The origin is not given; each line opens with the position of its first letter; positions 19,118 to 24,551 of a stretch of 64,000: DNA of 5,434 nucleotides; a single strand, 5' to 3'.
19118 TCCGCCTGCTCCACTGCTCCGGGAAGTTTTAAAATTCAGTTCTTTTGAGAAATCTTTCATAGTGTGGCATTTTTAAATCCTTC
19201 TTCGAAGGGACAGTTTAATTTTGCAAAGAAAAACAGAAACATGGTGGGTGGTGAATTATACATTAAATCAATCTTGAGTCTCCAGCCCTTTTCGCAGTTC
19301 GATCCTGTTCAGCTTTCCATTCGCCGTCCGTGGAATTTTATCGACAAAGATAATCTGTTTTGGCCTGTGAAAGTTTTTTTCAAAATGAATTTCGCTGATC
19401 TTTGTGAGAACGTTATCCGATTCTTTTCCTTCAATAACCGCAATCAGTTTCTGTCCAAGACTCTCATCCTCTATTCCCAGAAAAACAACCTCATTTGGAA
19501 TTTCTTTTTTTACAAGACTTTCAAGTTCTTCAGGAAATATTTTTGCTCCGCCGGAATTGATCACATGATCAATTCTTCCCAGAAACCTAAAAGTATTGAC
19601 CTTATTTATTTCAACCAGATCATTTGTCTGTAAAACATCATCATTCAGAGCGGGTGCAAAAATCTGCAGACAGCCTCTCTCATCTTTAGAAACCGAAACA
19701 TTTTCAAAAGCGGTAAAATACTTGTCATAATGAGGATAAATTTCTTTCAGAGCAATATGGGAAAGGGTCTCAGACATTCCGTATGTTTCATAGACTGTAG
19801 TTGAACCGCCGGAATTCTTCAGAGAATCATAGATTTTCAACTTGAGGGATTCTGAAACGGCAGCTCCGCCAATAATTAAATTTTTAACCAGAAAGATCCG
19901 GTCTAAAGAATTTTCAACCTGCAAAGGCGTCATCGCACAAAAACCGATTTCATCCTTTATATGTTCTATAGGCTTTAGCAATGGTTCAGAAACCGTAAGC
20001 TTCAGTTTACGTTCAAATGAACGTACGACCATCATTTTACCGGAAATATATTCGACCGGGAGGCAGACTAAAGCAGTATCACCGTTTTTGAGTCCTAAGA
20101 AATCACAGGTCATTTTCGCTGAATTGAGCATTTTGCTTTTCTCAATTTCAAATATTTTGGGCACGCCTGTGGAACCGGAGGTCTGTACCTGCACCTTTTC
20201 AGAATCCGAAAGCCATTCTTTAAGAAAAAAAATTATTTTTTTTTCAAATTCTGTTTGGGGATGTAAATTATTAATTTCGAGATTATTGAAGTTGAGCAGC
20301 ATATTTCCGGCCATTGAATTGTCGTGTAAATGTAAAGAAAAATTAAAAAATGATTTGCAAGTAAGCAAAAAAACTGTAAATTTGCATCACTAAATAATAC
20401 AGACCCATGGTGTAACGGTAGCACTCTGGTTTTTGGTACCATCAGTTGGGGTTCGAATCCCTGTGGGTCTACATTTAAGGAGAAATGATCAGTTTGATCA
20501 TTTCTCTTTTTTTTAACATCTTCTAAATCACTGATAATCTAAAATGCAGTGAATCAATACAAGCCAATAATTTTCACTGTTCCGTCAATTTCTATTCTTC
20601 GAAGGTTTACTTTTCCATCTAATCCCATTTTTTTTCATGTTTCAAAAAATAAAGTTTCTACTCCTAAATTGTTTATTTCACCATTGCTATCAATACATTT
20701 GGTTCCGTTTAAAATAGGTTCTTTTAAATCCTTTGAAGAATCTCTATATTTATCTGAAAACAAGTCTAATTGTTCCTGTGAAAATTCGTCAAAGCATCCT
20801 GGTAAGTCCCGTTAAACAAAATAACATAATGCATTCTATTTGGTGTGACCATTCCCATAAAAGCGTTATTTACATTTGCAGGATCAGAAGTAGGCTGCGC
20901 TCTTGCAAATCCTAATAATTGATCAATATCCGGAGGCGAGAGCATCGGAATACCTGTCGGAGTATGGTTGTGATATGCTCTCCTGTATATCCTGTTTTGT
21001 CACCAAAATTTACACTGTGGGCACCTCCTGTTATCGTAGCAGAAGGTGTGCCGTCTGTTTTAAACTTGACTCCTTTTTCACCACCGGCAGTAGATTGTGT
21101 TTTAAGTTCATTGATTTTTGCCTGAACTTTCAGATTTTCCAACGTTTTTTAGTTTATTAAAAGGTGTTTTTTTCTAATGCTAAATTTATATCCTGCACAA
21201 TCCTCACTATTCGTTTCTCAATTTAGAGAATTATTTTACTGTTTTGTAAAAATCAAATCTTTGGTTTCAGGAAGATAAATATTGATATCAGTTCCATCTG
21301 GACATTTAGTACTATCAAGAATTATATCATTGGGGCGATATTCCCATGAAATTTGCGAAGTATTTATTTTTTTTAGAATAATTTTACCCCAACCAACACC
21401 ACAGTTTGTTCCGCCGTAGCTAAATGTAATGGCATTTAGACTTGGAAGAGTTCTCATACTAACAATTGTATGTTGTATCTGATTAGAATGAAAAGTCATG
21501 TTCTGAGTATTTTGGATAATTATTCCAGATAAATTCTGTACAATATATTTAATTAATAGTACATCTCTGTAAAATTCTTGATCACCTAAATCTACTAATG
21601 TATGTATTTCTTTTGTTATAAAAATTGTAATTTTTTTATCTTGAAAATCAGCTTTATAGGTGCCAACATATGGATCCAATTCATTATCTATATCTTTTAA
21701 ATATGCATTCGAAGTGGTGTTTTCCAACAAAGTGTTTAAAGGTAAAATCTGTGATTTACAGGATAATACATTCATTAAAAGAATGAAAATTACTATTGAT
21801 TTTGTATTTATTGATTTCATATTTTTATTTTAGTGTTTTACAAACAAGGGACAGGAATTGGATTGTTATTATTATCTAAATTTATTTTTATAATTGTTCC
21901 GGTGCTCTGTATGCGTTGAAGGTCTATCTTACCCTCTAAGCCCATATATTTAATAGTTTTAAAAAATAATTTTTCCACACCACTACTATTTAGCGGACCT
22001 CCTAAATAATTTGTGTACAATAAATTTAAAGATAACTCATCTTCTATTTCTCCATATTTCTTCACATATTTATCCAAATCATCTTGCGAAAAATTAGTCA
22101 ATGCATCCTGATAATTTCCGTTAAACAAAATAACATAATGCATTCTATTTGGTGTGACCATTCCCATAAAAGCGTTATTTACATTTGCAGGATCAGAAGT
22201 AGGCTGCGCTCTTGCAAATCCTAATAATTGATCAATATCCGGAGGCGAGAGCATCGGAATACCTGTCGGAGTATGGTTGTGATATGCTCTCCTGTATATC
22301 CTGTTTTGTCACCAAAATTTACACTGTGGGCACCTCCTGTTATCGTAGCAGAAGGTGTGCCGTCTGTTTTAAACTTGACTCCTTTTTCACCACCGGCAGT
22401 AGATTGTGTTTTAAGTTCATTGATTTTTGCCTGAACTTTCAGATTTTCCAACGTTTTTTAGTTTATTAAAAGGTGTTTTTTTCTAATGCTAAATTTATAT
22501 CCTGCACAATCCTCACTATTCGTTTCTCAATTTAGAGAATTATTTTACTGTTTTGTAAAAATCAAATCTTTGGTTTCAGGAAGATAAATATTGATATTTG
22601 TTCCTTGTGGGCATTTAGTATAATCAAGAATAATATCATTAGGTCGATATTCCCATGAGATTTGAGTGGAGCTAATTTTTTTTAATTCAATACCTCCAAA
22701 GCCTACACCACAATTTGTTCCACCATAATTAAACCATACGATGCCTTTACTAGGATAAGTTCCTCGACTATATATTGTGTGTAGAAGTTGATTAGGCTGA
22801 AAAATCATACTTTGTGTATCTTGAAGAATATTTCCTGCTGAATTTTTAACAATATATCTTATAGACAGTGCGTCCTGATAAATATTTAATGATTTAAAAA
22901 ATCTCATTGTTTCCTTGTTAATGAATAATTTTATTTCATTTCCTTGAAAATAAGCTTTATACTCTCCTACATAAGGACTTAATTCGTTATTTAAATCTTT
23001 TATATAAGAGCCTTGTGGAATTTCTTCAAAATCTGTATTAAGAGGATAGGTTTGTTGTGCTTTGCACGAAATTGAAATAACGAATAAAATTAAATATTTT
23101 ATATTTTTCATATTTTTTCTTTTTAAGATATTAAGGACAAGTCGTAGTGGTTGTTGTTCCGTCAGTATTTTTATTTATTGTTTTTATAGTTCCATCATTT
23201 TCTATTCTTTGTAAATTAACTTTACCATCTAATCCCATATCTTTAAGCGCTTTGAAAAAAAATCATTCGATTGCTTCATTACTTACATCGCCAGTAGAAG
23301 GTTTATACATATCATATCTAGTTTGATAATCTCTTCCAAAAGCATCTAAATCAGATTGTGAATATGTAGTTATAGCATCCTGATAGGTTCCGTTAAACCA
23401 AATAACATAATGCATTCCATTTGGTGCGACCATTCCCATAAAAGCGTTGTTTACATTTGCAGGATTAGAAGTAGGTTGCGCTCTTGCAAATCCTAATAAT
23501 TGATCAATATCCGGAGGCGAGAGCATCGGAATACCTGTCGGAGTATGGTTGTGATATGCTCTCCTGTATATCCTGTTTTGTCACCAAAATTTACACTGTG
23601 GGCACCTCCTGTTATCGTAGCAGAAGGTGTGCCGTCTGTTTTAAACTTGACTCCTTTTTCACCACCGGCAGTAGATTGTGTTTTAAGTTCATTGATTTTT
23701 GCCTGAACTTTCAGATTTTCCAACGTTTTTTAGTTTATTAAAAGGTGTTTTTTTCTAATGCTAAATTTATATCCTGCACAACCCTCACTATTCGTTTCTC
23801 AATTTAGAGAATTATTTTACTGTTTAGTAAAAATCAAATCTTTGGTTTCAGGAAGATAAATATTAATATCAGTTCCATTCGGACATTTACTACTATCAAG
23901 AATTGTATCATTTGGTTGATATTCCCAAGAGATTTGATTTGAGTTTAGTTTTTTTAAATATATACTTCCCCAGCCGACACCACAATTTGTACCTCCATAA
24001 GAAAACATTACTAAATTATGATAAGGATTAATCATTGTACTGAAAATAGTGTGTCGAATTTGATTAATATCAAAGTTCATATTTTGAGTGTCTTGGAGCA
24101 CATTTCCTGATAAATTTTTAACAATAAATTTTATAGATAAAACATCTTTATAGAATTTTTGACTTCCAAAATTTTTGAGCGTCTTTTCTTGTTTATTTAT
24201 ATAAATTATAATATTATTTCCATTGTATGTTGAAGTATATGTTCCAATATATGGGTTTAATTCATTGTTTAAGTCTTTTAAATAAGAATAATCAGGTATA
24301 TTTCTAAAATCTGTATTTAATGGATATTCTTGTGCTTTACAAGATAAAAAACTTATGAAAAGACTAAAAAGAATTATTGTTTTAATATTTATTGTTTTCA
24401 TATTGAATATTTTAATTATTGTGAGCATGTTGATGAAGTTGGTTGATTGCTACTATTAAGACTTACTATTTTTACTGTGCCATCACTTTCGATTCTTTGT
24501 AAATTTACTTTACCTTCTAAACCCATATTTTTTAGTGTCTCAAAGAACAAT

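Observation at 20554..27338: Polymorphic JAB-like lipoprotein toxin/partner locus: one expressed pair plus four tandem orphan cassettes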

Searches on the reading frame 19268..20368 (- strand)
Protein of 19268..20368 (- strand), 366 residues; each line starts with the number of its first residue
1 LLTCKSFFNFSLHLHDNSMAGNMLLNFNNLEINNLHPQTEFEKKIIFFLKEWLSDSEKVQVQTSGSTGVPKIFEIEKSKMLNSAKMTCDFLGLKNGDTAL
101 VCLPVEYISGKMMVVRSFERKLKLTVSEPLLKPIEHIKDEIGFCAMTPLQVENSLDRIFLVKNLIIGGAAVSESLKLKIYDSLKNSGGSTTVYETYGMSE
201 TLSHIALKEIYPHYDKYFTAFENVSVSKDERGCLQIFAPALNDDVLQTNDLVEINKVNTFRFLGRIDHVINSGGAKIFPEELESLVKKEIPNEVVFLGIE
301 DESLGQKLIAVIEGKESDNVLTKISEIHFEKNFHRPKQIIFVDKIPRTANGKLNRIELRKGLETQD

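Call 60: search_protein_families(library=pfam, proteins=[window:19268-20368:-], max_evalue=0.001)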
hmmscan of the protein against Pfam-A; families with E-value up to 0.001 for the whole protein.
window:19268-20368:- (366 aa): 2 families
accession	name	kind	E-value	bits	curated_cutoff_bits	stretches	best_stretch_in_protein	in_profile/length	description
PF00501.34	AMP-binding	-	1.8e-08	34.1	29.9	1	63-209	170-331/384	AMP-binding enzyme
PF13193.12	AMP-binding_C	-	6.1e-05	24.3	24.5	1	292-352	13-76/76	AMP-binding enzyme C-terminal domain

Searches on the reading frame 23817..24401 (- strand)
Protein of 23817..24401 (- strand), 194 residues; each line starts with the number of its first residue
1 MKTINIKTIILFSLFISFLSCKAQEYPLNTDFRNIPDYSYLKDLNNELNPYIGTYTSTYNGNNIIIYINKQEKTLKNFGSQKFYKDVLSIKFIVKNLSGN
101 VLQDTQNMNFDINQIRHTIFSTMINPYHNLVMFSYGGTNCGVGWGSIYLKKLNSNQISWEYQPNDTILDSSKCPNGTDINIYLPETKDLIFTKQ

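Call 5: search_protein_families(library=pfam, proteins=[window:23817-24401:-], max_evalue=1)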
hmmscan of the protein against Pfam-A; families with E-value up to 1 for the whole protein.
window:23817-24401:- (194 aa): 2 families
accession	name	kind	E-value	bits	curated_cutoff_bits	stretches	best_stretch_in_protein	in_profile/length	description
PF20448.3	DUF6705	-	2.6e-10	40.9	24.4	1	1-194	1-188/188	Family of unknown function (DUF6705)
PF17407.7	Nrap_D6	-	0.058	14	22.3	0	37-80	51-94/131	Nrap protein domain 6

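Call 7: search_protein_families(library=ncbifam, proteins=[window:23817-24401:-], max_evalue=1)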
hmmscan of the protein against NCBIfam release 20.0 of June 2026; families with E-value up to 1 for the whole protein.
window:23817-24401:- (194 aa): 0 families
